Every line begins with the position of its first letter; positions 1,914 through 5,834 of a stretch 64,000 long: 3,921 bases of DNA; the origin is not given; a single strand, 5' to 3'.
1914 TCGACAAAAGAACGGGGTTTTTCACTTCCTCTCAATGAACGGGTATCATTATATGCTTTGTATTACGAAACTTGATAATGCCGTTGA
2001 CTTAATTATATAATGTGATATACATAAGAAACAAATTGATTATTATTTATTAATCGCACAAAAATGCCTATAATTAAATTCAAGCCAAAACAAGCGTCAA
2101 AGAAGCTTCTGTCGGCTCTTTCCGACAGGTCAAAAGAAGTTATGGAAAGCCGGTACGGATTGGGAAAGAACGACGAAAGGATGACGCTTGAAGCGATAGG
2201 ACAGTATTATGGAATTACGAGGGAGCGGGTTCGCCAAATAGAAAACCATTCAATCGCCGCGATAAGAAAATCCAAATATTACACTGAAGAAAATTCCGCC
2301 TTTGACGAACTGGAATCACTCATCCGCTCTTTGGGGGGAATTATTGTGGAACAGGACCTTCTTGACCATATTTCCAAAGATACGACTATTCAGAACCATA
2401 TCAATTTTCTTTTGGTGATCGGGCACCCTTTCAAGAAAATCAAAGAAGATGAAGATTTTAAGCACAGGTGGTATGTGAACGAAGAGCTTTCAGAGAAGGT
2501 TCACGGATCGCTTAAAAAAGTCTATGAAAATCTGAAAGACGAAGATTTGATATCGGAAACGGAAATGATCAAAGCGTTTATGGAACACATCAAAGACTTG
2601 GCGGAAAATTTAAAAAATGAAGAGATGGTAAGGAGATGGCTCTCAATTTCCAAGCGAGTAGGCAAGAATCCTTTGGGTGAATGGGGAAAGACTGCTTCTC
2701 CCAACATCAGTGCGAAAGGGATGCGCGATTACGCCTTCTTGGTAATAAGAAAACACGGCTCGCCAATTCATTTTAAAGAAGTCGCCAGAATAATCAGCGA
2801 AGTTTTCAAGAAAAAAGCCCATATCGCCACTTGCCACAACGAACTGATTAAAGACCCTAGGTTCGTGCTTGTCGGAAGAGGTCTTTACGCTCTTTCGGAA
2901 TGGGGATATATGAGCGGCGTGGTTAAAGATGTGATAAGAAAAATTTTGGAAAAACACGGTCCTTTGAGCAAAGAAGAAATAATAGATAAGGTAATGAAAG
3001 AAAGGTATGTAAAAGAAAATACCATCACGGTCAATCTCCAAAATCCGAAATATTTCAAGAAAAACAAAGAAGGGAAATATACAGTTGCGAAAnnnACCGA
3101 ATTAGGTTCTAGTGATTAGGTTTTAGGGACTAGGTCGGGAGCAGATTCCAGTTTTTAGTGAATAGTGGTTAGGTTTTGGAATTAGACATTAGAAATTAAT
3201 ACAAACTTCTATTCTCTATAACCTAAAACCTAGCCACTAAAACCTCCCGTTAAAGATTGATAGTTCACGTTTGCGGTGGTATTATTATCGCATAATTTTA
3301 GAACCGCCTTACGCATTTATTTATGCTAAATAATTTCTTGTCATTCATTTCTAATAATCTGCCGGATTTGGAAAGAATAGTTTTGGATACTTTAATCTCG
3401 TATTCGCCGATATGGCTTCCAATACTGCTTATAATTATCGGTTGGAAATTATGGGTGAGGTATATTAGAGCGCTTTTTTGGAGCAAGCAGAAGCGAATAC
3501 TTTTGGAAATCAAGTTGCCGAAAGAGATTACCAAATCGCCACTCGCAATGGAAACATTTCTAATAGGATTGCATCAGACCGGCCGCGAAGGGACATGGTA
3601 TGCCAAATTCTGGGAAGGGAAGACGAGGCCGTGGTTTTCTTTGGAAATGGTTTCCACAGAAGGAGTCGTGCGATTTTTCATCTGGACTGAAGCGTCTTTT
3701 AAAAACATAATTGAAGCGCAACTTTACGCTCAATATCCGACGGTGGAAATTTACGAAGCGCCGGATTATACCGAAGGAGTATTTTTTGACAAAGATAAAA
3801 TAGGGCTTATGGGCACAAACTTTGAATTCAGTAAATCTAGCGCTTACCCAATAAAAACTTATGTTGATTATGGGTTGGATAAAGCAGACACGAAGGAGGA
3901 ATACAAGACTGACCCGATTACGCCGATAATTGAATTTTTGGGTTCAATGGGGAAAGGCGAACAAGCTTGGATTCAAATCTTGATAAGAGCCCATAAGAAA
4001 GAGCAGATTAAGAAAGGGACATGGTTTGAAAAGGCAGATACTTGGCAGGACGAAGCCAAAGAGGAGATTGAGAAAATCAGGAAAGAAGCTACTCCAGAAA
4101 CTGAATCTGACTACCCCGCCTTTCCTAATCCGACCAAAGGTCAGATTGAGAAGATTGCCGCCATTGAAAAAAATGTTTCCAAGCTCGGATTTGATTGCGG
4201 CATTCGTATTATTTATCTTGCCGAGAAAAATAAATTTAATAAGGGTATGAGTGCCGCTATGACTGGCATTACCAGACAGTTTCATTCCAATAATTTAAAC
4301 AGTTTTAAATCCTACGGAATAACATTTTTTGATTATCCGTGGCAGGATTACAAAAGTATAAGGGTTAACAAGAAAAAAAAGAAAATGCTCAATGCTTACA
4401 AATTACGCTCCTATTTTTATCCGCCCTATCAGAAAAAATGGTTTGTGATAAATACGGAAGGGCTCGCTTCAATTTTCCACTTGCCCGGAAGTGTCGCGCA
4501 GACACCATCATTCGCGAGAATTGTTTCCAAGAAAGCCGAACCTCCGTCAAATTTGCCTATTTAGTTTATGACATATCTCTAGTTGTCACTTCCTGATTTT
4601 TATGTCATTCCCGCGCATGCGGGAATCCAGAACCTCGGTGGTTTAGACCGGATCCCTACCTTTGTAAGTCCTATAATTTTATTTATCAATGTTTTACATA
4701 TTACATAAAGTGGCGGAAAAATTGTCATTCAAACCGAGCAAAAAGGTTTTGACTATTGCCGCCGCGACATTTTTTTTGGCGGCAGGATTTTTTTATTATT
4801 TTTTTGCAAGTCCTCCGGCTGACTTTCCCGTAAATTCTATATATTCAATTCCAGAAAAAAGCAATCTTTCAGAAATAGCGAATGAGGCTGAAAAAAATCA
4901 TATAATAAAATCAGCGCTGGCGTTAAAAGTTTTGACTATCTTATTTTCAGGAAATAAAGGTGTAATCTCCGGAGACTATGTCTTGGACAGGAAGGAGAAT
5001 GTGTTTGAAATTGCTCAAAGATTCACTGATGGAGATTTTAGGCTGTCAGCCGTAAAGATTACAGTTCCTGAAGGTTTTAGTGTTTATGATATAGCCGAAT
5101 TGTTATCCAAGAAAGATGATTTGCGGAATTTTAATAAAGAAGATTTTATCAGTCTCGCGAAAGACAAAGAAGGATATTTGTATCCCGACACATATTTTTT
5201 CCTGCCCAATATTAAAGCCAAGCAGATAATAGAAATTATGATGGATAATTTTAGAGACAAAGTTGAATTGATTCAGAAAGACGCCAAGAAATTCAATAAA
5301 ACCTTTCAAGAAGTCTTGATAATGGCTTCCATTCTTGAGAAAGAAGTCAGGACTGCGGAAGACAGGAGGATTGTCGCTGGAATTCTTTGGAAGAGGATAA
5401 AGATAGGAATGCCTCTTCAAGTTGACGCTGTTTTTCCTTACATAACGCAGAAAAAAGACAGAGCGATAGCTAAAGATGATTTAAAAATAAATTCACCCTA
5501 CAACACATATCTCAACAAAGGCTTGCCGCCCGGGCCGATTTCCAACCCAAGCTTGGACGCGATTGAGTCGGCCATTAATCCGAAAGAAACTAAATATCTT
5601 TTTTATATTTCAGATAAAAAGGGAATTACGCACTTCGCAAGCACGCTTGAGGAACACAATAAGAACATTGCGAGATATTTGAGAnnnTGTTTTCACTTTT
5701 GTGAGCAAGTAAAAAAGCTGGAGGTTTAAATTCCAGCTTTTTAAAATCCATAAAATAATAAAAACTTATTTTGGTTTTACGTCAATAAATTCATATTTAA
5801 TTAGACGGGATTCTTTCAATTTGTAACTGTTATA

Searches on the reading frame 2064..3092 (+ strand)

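Call 22: search_protein_families(library=pfam, proteins=[window:2064-3092:+], max_evalue=0.00001)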
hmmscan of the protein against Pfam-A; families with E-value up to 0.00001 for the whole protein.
window:2064-3092:+ (343 aa): 2 families
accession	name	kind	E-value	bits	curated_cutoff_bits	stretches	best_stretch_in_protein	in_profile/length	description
PF04545.22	Sigma70_r4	-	2.5e-13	49.8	24.1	1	15-69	1-50/50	Sigma-70, region 4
PF05066.19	HARE-HTH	-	4.1e-11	43.6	25.9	0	220-280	3-71/71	HB1, ASXL, restriction endonuclease HTH domain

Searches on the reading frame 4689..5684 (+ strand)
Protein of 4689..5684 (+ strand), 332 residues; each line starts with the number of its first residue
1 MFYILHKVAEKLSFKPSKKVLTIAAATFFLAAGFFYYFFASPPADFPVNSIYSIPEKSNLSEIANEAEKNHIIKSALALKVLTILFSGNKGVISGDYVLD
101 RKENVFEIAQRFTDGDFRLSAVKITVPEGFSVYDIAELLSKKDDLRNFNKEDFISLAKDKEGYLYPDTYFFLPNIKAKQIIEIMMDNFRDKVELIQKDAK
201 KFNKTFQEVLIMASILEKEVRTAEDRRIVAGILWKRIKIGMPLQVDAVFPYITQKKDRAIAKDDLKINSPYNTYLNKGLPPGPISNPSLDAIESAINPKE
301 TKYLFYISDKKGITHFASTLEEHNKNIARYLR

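Call 22: search_protein_families(library=pfam, proteins=[window:4689-5684:+], max_evalue=0.00001)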
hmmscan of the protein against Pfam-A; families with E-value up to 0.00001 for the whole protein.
window:4689-5684:+ (332 aa): 1 family
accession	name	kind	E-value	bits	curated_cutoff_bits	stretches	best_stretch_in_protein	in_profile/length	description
PF02618.21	YceG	-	8e-77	258.8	32.4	1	53-328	2-274/275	YceG-like family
